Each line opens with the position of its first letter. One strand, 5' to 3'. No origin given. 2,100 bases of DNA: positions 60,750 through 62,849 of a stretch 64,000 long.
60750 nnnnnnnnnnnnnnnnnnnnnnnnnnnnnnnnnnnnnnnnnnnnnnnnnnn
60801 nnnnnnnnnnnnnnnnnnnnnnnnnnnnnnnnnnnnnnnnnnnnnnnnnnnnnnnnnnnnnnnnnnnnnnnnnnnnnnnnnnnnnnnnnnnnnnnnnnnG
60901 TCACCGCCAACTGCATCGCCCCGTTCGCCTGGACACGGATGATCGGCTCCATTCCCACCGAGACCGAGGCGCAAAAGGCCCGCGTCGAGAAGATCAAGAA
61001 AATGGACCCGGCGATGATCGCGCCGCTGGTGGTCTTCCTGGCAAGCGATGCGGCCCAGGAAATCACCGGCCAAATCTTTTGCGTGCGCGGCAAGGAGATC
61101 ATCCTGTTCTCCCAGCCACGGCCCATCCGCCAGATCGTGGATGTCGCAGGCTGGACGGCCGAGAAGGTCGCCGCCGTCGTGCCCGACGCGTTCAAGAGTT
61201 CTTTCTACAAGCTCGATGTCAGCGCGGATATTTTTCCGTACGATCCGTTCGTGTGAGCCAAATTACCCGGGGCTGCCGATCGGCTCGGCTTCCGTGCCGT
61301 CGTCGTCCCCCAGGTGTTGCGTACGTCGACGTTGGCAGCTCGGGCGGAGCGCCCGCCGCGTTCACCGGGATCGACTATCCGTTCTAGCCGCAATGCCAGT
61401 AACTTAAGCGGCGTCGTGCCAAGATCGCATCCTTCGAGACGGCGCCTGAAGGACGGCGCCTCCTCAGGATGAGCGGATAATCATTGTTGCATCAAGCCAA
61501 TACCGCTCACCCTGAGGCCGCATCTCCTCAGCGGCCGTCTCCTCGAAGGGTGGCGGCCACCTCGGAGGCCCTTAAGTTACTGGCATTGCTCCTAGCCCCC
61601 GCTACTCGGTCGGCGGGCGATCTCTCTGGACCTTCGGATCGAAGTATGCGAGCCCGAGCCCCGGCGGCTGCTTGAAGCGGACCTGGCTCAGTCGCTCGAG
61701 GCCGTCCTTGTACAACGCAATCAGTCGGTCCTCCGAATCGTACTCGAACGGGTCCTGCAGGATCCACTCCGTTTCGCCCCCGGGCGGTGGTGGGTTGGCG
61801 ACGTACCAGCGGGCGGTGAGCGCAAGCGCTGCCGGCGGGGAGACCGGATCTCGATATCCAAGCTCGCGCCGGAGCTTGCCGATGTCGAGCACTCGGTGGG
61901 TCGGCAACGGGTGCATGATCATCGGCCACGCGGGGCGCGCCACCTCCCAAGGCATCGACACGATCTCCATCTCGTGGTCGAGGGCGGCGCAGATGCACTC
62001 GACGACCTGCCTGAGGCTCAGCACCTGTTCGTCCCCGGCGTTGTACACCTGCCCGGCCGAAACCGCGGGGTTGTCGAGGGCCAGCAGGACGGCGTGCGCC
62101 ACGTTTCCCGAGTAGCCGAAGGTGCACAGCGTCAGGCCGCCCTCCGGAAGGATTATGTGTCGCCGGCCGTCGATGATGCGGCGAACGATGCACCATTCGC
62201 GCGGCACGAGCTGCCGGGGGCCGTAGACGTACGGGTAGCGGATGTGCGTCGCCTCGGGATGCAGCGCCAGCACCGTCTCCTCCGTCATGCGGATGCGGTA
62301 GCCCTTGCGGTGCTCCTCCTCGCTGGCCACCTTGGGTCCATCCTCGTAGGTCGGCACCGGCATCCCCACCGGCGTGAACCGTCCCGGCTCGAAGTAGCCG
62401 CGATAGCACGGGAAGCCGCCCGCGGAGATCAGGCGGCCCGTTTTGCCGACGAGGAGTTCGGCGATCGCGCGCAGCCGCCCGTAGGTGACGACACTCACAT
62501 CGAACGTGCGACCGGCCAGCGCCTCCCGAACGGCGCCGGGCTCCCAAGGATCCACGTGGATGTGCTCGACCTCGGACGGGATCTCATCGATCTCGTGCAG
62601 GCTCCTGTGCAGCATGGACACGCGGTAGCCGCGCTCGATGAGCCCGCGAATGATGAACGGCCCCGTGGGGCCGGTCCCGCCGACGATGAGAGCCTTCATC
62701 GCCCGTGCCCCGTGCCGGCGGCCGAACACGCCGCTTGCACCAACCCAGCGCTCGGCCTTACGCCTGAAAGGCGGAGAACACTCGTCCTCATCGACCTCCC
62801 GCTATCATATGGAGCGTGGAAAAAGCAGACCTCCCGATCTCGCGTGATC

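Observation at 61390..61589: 200-bp MITE-like element with perfect 19-bp terminal inverted repeats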

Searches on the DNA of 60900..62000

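Call 5: search_rna_families(source=window, start=60900, end=62000, threshold=evalue, max_evalue=10)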
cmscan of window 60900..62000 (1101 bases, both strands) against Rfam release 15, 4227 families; matches with E-value up to 10: 5.
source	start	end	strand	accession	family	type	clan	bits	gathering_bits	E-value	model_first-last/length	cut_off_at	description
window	61385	61594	-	RF04104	MIR918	Gene; miRNA;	-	33.3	268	0.0008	1-265/265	no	MIR918 microRNA precursor family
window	61385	61594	+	RF04104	MIR918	Gene; miRNA;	-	33.3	268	0.0008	1-265/265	no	MIR918 microRNA precursor family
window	61446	61531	-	RF03604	mir-5728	Gene; miRNA;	-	17.1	100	5.1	1-84/84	no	mir-5728 microRNA precursor family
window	61295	61337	+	RF00498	EAV_LTH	Cis-reg; leader;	-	13.8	70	6.8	1-45/45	no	Equine arteritis virus leader TRS hairpin (LTH)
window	61366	61556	+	RF00448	IRES_EBNA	Cis-reg; IRES;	-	10.6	100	5.3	1-217/217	no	Epstein-Barr virus nuclear antigen (EBNA) IRES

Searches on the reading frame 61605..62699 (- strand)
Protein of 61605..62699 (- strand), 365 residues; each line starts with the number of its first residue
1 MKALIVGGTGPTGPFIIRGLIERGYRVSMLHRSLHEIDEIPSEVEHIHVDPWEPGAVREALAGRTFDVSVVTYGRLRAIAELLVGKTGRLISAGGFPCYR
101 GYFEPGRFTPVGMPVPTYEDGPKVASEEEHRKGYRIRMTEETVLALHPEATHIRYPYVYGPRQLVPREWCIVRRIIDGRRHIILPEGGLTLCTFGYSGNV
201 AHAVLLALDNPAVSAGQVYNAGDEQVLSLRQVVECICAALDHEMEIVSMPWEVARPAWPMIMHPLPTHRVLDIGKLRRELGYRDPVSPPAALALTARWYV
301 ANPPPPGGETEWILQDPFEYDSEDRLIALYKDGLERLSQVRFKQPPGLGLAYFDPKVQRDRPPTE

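Call 25: find_encoding_contigs(protein=window:61605-62699:-, flank=10000, max_places=10)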
Protein seq(365 aa) (365 aa): 6 contigs read that carry it; 6 places shown.
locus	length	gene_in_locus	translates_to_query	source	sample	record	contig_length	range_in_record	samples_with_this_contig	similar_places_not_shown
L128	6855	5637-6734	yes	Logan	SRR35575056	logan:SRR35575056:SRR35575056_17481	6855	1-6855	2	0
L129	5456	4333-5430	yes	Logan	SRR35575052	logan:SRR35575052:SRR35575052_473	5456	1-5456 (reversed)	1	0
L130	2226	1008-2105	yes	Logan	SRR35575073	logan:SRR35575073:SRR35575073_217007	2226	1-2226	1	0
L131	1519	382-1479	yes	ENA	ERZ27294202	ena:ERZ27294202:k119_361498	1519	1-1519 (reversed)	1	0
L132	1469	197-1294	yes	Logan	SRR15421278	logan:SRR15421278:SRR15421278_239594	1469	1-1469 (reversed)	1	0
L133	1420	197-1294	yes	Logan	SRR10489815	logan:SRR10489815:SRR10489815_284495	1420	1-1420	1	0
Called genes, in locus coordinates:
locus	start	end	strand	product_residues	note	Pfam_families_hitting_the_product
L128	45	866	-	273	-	-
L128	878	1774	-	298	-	PF04343:DUF488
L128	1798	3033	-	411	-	PF01420:Methylase_S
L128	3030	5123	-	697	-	PF12161:HsdM_N, PF02384:N6_Mtase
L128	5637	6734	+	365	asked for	PF01370:Epimerase (faint)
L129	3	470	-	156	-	?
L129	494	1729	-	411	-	PF01420:Methylase_S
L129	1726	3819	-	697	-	PF12161:HsdM_N, PF02384:N6_Mtase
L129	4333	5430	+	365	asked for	PF01370:Epimerase (faint)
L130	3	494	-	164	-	?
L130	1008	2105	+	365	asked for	PF01370:Epimerase (faint)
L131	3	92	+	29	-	?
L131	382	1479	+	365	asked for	PF01370:Epimerase (faint)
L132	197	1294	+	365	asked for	PF01370:Epimerase (faint)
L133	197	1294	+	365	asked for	PF01370:Epimerase (faint)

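Call 28: find_homologous_proteins(query=window:61605-62699:-, max_evalue=1e-30)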
Query seq(365 aa) (365 aa): 1769 proteins with E <= 1e-30 among 8000 candidates; the best 120 are listed.
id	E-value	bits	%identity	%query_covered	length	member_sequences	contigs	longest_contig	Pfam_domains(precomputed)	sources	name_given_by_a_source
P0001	3.6e-244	827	98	100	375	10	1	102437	PF01370.28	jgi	jgi:nucleoside-diphosphate-sugar epimerase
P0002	6.3e-218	741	87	99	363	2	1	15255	PF01370.28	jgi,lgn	-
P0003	9.1e-216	734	85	100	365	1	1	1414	PF05368.20,PF01370.28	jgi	jgi:nucleoside-diphosphate-sugar epimerase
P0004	4.1e-215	732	84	99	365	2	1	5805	PF01370.28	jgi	jgi:nucleoside-diphosphate-sugar epimerase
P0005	1.1e-207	707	82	100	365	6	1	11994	PF05368.20,PF01370.28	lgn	-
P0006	1.3e-199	681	78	99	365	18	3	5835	PF01370.28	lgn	-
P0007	7.5e-199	678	79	100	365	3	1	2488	PF01370.28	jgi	jgi:nucleoside-diphosphate-sugar epimerase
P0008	9.9e-193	658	83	92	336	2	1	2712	-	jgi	-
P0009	6.3e-147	507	64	99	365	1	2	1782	PF05368.20,PF01370.28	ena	-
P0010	1.5e-145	503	62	97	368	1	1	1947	PF05368.20,PF13460.13,PF01370.28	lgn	-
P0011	2.5e-145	502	62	99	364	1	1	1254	PF01370.28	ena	-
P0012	3.7e-145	501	62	97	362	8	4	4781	PF01370.28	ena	-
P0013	5.1e-145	501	60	99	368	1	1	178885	PF01370.28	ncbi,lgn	-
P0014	1.5e-144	499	63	97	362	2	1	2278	PF01370.28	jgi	-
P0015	3.6e-143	495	61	98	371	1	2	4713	PF01370.28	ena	-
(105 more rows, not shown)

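Call 29: find_encoding_contigs(protein=P0002, flank=6000, max_places=3)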
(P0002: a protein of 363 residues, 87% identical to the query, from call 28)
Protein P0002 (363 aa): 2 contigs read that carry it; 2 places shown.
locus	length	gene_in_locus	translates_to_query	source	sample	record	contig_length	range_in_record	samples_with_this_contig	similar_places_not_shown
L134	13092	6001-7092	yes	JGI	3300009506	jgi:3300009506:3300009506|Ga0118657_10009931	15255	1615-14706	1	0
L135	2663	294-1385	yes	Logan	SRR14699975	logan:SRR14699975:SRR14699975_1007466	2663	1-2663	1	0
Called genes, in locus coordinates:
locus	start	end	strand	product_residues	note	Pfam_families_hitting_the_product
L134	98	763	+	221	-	-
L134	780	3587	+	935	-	-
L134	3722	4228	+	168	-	-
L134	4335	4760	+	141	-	-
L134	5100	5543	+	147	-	-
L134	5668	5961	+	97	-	-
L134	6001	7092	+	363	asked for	PF01370:Epimerase (faint)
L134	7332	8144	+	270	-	-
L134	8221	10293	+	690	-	-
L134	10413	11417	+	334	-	-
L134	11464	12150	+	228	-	-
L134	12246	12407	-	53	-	-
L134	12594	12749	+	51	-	-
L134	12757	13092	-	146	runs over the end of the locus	PF01850:PIN (weak)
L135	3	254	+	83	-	?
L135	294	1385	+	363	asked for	PF01370:Epimerase (faint)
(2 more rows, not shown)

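Call 30: find_encoding_contigs(protein=P0005, flank=6000, max_places=3)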
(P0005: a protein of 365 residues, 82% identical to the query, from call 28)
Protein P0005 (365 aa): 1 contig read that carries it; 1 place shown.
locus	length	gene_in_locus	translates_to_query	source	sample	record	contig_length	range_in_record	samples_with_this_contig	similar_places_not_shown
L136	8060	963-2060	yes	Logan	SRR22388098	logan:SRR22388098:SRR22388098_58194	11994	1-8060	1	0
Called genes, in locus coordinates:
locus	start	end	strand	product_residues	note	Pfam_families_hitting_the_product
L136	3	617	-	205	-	?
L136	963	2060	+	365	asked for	PF05368:NmrA (faint), PF01370:Epimerase (weak)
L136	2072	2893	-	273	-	PF00106:adh_short, PF08659:KR, PF13561:adh_short_C2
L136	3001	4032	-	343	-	PF01075:Glyco_transf_9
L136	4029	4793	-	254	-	PF06293:Kdo, PF19974:TCAD9 (faint)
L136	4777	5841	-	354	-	PF01075:Glyco_transf_9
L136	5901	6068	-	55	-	PF03966:Trm112p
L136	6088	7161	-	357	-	PF02606:LpxK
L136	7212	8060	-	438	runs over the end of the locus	PF04413:Glycos_transf_N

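Call 31: find_encoding_contigs(protein=P0004, flank=6000, max_places=3)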
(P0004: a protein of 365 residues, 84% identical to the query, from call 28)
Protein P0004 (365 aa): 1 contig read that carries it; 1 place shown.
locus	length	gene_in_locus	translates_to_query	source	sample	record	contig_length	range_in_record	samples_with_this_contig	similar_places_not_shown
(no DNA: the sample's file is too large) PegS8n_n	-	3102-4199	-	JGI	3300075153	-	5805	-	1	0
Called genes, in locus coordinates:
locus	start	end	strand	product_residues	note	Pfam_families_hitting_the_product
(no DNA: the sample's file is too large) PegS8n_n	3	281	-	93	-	?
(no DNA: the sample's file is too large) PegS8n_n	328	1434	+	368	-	PF01636:APH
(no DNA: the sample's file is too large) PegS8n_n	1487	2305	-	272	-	PF00378:ECH_1, PF16113:ECH_2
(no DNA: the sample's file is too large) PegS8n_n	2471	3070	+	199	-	PF19620:DUF6125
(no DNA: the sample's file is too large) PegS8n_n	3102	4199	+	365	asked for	PF01370:Epimerase (faint)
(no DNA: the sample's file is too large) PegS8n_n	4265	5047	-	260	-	PF00378:ECH_1, PF16113:ECH_2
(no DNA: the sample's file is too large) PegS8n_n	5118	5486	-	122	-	PF07110:EthD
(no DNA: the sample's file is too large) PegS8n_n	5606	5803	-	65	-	?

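Call 32: find_encoding_contigs(protein=P0006, flank=6000, max_places=3)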
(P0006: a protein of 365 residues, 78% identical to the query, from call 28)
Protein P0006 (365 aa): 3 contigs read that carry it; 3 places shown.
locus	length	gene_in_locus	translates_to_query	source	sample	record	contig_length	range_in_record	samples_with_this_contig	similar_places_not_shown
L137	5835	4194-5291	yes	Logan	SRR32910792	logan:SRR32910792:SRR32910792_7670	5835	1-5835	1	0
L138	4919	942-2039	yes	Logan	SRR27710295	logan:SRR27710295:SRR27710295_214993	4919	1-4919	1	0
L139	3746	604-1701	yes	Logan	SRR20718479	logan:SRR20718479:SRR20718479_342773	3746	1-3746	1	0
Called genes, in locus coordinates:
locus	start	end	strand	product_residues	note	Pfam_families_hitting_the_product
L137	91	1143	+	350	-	PF00248:Aldo_ket_red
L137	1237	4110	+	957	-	PF00384:Molybdopterin, PF01568:Molydop_binding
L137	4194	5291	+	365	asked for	PF01370:Epimerase (faint)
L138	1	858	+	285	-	?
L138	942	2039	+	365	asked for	PF01370:Epimerase (faint)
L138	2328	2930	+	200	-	PF14537:Cytochrom_c3_2 (faint), PF14522:Cytochrome_C7 (weak)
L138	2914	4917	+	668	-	?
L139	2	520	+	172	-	?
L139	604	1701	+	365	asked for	PF01370:Epimerase (faint)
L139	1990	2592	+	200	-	PF14537:Cytochrom_c3_2 (faint), PF14522:Cytochrome_C7 (weak)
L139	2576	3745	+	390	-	?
